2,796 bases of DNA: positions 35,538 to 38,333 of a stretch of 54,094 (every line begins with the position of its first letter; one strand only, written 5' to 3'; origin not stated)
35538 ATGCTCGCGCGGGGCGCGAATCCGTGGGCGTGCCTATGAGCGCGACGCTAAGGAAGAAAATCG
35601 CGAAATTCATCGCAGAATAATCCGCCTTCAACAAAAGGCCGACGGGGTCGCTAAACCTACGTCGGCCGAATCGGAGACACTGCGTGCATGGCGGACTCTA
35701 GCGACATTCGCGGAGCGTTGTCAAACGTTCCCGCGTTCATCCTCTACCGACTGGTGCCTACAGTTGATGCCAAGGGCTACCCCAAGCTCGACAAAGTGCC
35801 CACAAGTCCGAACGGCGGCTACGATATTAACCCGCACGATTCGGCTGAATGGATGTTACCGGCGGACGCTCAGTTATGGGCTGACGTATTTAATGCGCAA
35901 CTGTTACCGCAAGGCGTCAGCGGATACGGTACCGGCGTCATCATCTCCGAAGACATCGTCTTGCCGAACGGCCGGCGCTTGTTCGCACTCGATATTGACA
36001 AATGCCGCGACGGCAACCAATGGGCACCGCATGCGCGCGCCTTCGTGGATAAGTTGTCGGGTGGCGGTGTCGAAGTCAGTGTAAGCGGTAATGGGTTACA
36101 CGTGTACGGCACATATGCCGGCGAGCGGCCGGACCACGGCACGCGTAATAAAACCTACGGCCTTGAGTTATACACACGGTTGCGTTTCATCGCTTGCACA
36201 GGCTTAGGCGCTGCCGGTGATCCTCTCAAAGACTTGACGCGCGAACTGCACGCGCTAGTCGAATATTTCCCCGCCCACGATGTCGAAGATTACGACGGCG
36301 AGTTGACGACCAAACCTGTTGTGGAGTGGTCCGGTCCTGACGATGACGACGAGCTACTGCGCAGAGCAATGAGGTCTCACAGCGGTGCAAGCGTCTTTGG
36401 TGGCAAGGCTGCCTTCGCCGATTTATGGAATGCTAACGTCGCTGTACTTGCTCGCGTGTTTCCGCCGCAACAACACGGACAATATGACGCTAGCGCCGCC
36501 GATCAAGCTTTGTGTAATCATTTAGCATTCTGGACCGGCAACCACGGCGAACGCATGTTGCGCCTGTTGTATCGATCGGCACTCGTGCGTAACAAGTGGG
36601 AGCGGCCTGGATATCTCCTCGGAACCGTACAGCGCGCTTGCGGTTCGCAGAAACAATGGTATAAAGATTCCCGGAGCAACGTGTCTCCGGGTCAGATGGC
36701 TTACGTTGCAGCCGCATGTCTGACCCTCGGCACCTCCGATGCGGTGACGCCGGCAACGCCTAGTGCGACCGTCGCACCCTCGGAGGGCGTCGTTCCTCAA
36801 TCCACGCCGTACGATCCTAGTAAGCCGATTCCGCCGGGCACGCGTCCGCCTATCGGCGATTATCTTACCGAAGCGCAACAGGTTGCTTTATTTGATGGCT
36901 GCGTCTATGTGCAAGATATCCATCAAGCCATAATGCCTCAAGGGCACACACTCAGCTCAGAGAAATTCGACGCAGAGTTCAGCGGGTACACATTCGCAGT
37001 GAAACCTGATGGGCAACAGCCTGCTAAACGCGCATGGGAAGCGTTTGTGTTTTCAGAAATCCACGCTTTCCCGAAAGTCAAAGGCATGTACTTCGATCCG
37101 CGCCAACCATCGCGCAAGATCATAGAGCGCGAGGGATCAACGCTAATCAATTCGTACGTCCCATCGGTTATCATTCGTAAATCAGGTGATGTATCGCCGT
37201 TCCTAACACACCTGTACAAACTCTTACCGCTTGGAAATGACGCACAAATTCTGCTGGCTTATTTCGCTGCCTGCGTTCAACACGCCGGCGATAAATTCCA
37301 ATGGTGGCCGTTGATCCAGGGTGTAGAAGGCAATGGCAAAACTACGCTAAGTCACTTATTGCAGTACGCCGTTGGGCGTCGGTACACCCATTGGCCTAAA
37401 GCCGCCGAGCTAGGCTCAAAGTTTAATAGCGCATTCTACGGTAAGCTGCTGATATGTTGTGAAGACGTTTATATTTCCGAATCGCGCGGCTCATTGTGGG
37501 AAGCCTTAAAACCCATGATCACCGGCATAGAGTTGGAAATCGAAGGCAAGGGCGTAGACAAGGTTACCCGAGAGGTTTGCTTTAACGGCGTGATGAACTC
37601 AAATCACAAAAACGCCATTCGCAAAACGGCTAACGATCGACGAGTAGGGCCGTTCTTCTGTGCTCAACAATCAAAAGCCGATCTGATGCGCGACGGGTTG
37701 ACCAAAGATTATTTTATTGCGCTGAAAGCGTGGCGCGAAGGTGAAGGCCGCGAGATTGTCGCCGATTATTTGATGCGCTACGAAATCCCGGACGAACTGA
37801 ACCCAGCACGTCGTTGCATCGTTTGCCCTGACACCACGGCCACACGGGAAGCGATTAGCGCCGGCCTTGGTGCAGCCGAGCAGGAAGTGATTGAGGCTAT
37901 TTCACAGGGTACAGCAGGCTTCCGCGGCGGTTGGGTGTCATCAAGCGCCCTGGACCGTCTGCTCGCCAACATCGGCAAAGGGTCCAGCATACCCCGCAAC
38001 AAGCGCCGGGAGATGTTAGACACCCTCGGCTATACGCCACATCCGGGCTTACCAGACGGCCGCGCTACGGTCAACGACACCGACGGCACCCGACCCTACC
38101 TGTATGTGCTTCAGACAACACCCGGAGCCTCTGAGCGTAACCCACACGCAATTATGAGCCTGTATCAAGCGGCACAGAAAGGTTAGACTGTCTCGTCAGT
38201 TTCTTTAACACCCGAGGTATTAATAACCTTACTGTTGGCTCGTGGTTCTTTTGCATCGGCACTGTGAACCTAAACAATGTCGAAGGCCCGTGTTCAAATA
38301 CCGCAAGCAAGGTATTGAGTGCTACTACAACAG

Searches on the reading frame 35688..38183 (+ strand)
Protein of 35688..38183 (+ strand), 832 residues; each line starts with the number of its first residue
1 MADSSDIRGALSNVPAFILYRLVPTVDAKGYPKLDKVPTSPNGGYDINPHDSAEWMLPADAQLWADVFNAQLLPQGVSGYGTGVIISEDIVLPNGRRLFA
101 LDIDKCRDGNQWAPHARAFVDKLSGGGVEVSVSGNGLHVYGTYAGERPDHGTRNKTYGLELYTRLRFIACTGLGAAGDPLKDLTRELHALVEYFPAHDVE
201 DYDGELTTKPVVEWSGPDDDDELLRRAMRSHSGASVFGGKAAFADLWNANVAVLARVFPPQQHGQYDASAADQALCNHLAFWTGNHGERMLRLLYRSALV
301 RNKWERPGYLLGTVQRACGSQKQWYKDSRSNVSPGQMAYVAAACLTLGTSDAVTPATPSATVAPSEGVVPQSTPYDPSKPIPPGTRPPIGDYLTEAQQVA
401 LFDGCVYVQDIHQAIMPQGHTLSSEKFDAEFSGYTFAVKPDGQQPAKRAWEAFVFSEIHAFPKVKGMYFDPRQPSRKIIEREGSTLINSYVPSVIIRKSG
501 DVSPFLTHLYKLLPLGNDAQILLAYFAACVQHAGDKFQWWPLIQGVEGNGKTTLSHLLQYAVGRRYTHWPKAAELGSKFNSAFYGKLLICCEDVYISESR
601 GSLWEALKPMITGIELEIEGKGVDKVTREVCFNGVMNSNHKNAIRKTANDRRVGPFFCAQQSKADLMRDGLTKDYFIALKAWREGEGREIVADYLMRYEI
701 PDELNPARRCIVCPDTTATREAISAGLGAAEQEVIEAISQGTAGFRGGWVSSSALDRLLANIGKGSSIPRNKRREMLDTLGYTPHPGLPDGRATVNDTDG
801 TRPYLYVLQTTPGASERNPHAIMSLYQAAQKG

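Call 22: search_protein_families(library=pfam, proteins=[window:35688-38183:+], max_evalue=0.001)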
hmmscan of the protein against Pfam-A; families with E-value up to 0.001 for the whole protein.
window:35688-38183:+ (832 aa): 2 families
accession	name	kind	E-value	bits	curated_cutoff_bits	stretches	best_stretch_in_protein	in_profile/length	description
PF22763.1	NrS1-1_pol-like_HBD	-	9.4e-17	61.1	27.9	1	269-326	2-63/64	NrS-1 polymerase HBD domain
PF19263.5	DUF5906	-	1.9e-16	61.2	27.6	1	544-652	2-114/114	Family of unknown function (DUF5906)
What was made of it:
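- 35688..38186 (+): NrS-1-type primase-polymerase, HBD and SF3 helicase. This is the inferred initiator that would use the element. The link is an inference. Call 22 (Pfam NrS1-1_pol-like_HBD, DUF5906).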

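Call 65: search_solved_structures(query=window:35688-38183:+, max_evalue=0.001, show_alignments=1)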
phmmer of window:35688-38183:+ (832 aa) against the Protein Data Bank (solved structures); distinct sequences matched with E-value up to 0.001: 7.
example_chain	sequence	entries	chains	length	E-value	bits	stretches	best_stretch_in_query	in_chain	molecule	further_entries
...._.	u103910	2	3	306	4.4e-11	45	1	265-321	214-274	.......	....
7rr3_A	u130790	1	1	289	4.4e-11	45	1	267-321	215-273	Primase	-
7rr4_A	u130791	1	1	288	4.6e-11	44.9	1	266-321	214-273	Primase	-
6a9w_A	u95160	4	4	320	5.3e-11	44.7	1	266-322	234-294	Primase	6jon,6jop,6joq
7ola_A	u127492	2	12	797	7.2e-06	27.7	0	90-195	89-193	DNA primase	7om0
6k9e_A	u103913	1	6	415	2.2e-05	26.1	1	446-660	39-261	Primase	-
6k9c_A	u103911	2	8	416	2.2e-05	26.1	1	446-660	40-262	Primase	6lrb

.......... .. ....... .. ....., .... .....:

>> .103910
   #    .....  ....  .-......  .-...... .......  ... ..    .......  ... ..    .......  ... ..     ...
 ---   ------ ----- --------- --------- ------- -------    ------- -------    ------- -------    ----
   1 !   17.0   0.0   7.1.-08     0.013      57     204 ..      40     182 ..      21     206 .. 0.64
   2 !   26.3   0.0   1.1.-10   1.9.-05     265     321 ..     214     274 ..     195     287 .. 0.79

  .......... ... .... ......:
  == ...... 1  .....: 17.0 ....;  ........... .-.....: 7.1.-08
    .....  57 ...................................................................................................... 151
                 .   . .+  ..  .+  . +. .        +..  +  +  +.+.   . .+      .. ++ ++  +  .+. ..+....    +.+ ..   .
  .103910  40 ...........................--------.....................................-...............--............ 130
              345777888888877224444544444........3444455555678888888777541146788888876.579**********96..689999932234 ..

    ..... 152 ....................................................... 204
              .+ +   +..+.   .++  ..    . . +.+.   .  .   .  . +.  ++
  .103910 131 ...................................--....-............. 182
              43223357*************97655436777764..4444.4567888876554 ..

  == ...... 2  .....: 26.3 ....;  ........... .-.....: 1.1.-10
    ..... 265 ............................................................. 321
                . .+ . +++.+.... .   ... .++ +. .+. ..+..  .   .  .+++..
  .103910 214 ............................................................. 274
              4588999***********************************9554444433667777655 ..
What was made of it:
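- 35688..38186 (+): Call 65 (matches to NrS-1 polymerase structures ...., 6A9W, 6K9C).
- ORF 35688-38186 is an NrS-1-type PrimPol-HBD-helicase (calls 22, 65).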

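Call 71: search_dna_similar(query=window:35688-38183:+, collection=phages, mode=protein, max_rows=15)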
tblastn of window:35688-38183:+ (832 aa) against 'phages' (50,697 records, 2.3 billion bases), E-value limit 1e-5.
Records with a match: 408; places in all: 408; records where one place covers at least 80% of the query: 86.
Best place of each record, by identity: <60% 408.
By first word of the organism name: Klebsiella 99; Salmonella 92; Vibrio 54; Pseudomonas 31; Rhizobium 15; Escherichia 14; Providencia 8; Bacillus 7; Burkholderia 6; Serratia 6; and 36 more.
By host as written in the record: - 64; Klebsiella pneumoniae 54; Salmonella enterica subsp. enterica serovar Typhimurium 20; Salmonella enterica 19; Pseudomonas aeruginosa 16; Vibrio cholerae 10; Salmonella sp. 9; Vibrio cholerae 2095 9; and 139 more.
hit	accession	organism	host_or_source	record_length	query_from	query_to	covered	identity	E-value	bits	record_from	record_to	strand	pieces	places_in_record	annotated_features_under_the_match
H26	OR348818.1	Acinetobacter phage Scuro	Acinetobacter baumannii XH639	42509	9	830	99%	41.6%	0e+0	590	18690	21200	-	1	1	putative DNA primase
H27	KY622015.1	Shewanella phage SppYZU01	Shewanella baltica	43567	17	830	98%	42.0%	0e+0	617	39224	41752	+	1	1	hypothetical protein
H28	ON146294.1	Stenotrophomonas phage B2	Stenotrophomonas sp.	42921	10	830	99%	40.9%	8e-172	556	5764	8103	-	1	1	hypothetical protein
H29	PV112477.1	Klebsiella phage LPKP33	Klebsiella pneumoniae LKP485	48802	7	830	99%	40.0%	2e-157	515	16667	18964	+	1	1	hypothetical protein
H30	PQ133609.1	Klebsiella phage P5026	Klebsiella pneumoniae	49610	17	830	98%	40.2%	7e-159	519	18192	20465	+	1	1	hypothetical protein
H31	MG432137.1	Pectobacterium phage PEAT2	Solanum tuberosum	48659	17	830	98%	40.0%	3e-158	517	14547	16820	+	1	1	putative DNA primase | hypothetical protein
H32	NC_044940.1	Pectobacterium phage PEAT2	Solanum tuberosum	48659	17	830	98%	40.0%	3e-158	517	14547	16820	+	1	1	DNA primase | hypothetical protein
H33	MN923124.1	Acinetobacter phage LAPP1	Acinetobacter pittii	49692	9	830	99%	39.3%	5e-156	511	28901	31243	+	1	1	hypothetical protein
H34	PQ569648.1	Klebsiella phage P12620-1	Klebsiella sp.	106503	9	830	99%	39.1%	3e-155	509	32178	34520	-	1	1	hypothetical protein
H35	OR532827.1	Klebsiella phage RCIP0033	Klebsiella pneumoniae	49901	9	830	99%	39.1%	2e-156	512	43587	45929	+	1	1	hypothetical protein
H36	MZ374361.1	Klebsiella phage BUCT_49532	Klebsiella pneumoniae 1119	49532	9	830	99%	39.1%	3e-156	511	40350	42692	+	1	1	DNA primase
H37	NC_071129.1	Klebsiella phage BUCT_49532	Klebsiella pneumoniae 1119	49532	9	830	99%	39.1%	3e-156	511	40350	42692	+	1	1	DNA primase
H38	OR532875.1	Klebsiella phage RCIP0081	Klebsiella pneumoniae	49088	17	830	98%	39.2%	8e-156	510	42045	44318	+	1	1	hypothetical protein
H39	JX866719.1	Klebsiella phage JD001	Klebsiella pneumoniae JDM777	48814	17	830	98%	38.8%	1e-155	509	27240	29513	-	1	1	hypothetical protein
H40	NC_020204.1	Klebsiella phage JD001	Klebsiella pneumoniae JDM777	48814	17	830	98%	38.8%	1e-155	509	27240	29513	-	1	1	DNA primase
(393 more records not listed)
